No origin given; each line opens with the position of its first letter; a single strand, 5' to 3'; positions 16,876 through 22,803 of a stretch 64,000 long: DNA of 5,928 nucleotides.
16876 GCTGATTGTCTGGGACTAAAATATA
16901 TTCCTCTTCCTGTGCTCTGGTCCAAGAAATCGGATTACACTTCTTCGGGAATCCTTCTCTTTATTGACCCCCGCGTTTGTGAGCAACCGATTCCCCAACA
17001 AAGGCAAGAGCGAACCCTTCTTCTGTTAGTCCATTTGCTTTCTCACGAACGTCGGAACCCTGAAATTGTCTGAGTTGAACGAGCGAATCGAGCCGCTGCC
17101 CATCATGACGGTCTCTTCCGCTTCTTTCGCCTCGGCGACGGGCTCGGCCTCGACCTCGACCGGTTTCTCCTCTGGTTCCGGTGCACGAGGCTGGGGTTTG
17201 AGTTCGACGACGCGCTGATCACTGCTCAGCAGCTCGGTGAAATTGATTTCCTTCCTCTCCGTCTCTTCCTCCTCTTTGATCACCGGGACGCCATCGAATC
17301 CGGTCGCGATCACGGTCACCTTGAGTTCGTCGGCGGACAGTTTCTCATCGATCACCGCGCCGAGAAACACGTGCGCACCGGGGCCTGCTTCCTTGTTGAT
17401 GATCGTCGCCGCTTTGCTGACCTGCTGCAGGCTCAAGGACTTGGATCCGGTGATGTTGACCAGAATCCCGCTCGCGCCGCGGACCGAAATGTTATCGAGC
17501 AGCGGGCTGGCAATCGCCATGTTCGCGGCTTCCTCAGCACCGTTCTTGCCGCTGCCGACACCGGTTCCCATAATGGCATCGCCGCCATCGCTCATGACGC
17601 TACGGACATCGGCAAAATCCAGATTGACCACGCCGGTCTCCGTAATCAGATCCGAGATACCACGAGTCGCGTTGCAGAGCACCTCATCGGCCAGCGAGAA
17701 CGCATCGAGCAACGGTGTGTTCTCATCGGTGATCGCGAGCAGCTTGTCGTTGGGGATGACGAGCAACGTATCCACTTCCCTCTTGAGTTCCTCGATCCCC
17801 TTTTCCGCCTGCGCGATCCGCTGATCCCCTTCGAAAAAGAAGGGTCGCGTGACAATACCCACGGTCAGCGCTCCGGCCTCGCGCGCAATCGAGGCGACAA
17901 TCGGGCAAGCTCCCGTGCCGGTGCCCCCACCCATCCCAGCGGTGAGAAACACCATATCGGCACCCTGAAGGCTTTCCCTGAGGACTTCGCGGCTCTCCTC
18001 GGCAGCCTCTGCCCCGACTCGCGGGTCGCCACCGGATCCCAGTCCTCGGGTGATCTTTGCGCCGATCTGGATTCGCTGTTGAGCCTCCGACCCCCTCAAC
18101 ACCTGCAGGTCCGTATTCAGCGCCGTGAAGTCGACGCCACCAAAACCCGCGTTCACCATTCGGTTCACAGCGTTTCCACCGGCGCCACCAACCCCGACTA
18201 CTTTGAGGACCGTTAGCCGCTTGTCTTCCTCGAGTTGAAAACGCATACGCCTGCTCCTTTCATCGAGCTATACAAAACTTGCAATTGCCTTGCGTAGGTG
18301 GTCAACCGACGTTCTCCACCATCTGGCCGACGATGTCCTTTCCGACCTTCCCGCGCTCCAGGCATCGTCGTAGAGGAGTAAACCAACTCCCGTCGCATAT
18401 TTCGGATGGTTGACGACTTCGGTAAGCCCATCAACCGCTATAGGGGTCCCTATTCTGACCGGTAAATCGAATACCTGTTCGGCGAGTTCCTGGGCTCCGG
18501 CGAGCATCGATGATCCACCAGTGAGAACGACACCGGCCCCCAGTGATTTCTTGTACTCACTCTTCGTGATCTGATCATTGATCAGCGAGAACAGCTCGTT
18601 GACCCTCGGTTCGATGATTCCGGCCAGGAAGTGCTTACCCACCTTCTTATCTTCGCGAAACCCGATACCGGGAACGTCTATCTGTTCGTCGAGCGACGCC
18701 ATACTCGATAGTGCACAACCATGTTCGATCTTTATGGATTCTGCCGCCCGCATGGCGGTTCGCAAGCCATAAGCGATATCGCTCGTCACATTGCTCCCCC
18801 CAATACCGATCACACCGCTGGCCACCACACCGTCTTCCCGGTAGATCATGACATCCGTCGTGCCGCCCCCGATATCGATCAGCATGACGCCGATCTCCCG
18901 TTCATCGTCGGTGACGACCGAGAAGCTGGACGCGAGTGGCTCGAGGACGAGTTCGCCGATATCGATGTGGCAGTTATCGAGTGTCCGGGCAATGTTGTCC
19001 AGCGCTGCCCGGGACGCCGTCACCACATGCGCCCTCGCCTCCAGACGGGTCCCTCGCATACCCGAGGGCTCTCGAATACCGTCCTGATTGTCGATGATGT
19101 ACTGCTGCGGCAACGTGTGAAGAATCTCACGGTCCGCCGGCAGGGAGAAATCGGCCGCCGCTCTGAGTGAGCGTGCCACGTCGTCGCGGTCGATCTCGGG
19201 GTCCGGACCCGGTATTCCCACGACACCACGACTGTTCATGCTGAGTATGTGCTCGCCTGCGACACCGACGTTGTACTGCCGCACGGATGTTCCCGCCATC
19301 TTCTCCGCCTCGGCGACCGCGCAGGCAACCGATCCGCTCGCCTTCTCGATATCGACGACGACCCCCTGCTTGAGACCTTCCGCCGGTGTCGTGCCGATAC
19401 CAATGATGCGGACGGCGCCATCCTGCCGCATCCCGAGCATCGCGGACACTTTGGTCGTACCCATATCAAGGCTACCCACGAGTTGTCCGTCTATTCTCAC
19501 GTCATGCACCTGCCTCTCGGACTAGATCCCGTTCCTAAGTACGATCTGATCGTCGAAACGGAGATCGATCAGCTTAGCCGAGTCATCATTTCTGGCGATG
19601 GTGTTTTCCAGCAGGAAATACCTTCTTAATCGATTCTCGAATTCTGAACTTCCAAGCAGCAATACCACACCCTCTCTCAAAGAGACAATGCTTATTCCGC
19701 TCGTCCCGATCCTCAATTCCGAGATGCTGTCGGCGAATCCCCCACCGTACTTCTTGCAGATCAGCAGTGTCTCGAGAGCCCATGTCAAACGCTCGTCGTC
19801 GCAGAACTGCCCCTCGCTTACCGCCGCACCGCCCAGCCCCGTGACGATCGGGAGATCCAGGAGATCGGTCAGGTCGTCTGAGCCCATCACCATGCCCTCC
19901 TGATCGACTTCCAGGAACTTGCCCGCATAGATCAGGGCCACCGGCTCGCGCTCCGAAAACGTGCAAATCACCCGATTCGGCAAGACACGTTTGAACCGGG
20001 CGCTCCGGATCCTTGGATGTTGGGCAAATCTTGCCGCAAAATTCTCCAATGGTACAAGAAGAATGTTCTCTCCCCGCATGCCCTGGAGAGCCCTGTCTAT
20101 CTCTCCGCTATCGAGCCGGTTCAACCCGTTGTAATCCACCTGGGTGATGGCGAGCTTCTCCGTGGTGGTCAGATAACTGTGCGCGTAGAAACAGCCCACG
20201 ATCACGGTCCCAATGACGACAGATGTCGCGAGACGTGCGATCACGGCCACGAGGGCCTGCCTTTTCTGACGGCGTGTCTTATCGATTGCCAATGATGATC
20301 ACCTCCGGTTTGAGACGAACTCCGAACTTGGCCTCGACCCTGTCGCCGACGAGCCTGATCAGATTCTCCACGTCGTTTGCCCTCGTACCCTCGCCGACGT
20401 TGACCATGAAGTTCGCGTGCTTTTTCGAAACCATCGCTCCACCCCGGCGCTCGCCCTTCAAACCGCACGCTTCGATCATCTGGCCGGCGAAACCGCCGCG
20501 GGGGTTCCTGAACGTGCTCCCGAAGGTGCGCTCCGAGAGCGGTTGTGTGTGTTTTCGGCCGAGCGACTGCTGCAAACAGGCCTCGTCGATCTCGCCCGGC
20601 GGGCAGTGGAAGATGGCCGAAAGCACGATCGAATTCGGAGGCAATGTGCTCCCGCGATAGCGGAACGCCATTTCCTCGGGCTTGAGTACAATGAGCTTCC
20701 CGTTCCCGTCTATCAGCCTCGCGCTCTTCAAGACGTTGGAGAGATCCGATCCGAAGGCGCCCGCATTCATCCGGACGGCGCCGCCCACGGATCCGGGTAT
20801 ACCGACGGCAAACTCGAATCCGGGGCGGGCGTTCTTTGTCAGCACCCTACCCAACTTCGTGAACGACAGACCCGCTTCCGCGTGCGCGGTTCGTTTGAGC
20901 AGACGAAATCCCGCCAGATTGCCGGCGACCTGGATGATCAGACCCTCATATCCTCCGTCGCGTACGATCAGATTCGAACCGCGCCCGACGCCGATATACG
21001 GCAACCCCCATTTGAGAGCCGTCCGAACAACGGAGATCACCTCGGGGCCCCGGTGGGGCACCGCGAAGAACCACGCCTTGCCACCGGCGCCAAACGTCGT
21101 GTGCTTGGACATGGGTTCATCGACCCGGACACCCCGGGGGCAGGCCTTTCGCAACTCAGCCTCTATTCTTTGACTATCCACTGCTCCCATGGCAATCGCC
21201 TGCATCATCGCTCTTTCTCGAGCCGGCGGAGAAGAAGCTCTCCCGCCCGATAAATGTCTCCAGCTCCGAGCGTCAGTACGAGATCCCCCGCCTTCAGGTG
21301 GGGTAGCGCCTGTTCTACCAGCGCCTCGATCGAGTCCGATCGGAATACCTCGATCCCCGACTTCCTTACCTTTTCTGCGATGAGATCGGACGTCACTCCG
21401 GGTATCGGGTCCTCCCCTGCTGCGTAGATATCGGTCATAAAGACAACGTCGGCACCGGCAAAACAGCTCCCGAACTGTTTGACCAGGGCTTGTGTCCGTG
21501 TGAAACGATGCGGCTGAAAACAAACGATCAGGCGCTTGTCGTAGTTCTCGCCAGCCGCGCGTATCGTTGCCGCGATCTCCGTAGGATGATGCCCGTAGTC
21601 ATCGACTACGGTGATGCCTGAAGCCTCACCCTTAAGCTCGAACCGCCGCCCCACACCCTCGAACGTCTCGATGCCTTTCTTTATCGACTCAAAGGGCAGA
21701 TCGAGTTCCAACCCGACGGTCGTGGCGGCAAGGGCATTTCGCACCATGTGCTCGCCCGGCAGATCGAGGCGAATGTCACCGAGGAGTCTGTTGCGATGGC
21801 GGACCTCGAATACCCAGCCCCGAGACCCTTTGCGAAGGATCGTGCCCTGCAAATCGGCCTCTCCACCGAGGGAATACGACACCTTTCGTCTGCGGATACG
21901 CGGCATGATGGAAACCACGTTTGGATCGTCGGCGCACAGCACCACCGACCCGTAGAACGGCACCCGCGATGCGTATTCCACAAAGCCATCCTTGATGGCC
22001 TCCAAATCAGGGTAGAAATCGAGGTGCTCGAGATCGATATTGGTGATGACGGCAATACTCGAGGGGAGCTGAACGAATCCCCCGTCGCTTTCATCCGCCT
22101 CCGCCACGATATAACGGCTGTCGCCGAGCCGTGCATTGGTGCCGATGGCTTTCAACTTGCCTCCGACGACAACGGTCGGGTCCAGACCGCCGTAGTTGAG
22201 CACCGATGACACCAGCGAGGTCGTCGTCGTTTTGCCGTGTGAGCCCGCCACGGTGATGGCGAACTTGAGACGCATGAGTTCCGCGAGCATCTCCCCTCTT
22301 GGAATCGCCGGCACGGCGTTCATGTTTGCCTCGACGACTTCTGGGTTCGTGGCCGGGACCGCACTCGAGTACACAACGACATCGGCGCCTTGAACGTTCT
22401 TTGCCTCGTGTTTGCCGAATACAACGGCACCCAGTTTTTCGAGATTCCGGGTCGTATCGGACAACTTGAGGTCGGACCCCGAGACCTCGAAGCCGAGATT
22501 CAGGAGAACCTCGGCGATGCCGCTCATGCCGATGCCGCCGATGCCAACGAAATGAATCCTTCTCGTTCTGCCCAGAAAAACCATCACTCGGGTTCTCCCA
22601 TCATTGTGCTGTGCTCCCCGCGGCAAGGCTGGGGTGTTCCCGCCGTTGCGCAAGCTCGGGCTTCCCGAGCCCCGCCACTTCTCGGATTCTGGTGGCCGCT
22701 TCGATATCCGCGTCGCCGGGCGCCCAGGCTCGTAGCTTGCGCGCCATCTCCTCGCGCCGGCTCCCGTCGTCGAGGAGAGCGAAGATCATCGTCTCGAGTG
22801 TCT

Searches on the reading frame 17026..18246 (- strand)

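Call 76: search_protein_families(library=pfam, proteins=[window:17026-18246:-], max_evalue=0.000001)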
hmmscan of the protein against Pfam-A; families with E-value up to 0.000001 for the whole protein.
window:17026-18246:- (406 aa): 2 families
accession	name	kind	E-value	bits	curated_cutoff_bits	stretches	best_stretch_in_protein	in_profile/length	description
PF00091.31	Tubulin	-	8.8e-47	160.3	33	1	14-173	2-189/190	Tubulin/FtsZ family, GTPase domain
PF12327.13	FtsZ_C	-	1e-26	93.5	27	1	222-318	1-95/95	FtsZ family, C-terminal domain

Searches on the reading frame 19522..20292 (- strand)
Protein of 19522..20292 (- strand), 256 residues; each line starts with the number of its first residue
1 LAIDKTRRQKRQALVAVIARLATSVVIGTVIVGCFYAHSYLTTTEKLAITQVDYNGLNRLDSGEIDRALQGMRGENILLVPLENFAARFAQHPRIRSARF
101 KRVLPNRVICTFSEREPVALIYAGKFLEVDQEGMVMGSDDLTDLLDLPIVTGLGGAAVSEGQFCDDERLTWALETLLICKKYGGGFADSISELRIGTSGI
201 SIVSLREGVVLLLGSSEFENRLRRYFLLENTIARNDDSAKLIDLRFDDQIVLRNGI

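Call 76: search_protein_families(library=pfam, proteins=[window:19522-20292:-], max_evalue=0.000001)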
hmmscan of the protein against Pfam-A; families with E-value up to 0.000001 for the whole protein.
window:19522-20292:- (256 aa): 2 families
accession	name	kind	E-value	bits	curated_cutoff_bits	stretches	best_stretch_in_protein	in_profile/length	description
PF08478.15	POTRA_1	-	1.8e-07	31.8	23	1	49-115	3-69/69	POTRA domain, FtsQ-type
PF03799.20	FtsQ_DivIB_C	-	2.5e-07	32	21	1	124-245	7-114/114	Cell division protein FtsQ/DivIB, C-terminal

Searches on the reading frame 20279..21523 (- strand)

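Call 76: search_protein_families(library=pfam, proteins=[window:20279-21523:-], max_evalue=0.000001)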
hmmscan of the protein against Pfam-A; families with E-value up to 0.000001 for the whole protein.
window:20279-21523:- (414 aa): 2 families
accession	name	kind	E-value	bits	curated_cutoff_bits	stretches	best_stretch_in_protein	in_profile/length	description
PF02873.21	MurB_C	-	2.9e-30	104.8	27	1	312-411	2-99/99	UDP-N-acetylenolpyruvoylglucosamine reductase, C-terminal domain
PF01565.28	FAD_binding_4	-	7e-19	68.3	26.4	1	154-280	5-138/139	FAD binding domain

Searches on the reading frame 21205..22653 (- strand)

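Call 76: search_protein_families(library=pfam, proteins=[window:21205-22653:-], max_evalue=0.000001)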
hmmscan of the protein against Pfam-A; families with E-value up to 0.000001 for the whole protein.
window:21205-22653:- (482 aa): 3 families
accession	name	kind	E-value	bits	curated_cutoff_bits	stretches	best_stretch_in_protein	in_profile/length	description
PF01225.30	Mur_ligase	-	5.4e-28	97.6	21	1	32-129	1-93/95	Mur ligase family, catalytic domain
PF02875.26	Mur_ligase_C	-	1.5e-25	90.9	28.4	1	336-465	1-127/127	Mur ligase, glutamate ligase domain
PF08245.18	Mur_ligase_M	-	6.1e-25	88.8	24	1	135-313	1-199/200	Mur ligase middle domain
